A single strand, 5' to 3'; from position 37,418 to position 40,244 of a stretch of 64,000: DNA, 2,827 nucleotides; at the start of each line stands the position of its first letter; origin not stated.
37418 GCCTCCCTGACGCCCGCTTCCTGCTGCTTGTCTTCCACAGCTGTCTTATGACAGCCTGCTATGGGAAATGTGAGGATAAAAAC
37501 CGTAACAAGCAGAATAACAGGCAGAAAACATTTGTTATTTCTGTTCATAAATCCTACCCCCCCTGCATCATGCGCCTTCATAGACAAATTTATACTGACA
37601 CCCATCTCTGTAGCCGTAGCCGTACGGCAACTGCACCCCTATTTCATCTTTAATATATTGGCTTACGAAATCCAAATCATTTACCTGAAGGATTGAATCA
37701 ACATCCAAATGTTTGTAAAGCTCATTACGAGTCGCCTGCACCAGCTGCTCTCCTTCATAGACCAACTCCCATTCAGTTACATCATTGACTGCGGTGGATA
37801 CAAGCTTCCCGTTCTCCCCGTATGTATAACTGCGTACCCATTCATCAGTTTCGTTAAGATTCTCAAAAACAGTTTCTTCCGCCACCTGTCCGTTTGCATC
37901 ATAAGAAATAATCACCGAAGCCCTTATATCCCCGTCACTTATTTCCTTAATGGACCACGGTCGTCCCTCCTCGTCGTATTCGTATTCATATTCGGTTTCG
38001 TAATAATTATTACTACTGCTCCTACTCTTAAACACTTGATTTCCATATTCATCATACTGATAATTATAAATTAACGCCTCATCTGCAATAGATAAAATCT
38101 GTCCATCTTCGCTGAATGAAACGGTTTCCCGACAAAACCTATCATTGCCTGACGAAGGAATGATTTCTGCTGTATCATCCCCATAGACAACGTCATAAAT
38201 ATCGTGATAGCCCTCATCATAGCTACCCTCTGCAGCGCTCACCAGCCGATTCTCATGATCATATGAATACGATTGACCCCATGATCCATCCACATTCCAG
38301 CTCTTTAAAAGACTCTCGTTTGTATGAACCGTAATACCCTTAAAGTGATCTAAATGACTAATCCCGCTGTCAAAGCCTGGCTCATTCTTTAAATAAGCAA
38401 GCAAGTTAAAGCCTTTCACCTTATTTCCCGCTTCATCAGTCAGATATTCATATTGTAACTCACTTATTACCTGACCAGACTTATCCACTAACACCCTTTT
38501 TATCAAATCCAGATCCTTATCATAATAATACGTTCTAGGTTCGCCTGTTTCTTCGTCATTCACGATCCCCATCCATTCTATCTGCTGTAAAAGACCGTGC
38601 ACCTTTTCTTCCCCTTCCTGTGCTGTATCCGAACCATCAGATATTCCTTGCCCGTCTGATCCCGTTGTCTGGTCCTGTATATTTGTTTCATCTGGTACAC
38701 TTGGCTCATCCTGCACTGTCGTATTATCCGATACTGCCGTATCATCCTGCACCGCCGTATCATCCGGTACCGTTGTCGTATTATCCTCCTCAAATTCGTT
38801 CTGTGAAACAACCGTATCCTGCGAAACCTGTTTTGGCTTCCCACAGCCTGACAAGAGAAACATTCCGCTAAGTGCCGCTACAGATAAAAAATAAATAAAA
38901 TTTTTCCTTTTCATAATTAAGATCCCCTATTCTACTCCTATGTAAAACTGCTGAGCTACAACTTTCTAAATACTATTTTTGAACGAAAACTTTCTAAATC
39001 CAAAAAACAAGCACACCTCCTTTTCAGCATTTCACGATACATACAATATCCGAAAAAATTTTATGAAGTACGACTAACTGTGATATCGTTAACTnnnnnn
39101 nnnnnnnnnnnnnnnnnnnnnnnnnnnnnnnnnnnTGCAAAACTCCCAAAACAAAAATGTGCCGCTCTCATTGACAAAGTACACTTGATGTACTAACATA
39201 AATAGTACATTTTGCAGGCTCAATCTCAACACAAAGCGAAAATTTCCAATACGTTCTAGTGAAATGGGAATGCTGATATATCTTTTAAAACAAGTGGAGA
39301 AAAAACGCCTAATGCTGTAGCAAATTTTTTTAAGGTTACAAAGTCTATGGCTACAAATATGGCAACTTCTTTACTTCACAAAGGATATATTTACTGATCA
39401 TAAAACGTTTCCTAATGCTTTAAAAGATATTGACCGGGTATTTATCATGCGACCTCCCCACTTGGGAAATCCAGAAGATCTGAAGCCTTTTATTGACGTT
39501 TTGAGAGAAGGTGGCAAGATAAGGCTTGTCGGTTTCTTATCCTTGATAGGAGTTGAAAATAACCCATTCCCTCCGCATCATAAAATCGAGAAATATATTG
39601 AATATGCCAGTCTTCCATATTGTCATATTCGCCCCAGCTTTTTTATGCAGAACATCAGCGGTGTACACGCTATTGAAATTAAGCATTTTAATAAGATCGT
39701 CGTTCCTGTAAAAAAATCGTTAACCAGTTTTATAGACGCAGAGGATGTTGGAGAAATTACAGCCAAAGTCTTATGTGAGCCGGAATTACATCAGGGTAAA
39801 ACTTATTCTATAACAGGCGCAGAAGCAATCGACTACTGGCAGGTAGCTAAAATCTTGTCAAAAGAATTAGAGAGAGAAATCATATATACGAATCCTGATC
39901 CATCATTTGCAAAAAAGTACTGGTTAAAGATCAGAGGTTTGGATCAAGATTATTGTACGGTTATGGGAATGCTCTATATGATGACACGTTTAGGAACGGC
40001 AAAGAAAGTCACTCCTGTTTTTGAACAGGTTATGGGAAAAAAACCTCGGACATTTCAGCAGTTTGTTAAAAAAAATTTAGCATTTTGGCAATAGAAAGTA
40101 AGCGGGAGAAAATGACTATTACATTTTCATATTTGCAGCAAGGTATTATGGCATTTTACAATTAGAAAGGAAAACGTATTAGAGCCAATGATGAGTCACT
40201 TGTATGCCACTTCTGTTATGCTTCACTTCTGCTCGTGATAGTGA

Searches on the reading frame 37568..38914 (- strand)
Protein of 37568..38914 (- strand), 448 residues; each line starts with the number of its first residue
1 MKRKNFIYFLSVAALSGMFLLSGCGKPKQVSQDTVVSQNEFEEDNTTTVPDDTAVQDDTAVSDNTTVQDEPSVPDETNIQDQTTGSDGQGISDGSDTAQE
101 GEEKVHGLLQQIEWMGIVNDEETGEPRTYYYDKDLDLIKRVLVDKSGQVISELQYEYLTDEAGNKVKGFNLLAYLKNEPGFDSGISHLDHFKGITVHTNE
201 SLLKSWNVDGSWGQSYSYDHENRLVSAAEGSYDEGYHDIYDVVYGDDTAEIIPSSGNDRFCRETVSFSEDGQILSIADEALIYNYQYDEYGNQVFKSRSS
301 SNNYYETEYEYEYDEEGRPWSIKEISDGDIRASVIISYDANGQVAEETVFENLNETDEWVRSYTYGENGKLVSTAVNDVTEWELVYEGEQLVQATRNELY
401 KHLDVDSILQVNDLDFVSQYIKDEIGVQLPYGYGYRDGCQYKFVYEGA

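Call 47: search_protein_families(library=pfam, proteins=[window:37568-38914:-], max_evalue=0.01)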
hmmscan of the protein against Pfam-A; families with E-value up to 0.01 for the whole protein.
window:37568-38914:- (448 aa): 2 families
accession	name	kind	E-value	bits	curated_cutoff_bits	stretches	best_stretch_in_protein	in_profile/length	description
PF05593.20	RHS_repeat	-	1.4e-06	29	22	0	338-374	1-31/38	RHS Repeat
PF07661.19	MORN_2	-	2.4e-05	24.5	29.6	0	337-352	7-22/22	MORN repeat variant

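Call 57: search_protein_families(library=padloc, proteins=[window:37568-38914:-], max_evalue=0.001)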
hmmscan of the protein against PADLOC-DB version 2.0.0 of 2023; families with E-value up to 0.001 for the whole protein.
window:37568-38914:- (448 aa): 0 families

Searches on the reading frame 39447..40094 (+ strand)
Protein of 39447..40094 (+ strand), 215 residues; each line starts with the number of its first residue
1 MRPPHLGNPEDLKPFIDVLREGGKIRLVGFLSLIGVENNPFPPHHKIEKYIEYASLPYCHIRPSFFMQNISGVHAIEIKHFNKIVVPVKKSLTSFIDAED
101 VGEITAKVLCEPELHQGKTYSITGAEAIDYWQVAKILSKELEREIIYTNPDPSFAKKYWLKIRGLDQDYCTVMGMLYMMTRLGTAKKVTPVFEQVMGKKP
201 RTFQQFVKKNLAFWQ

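Call 47: search_protein_families(library=pfam, proteins=[window:39447-40094:+], max_evalue=0.01)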
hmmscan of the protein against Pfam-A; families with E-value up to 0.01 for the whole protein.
window:39447-40094:+ (215 aa): 1 family
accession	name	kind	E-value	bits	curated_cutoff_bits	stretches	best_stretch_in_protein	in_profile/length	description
PF05368.20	NmrA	-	5e-12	46.5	27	1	41-188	124-273/298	NmrA-like family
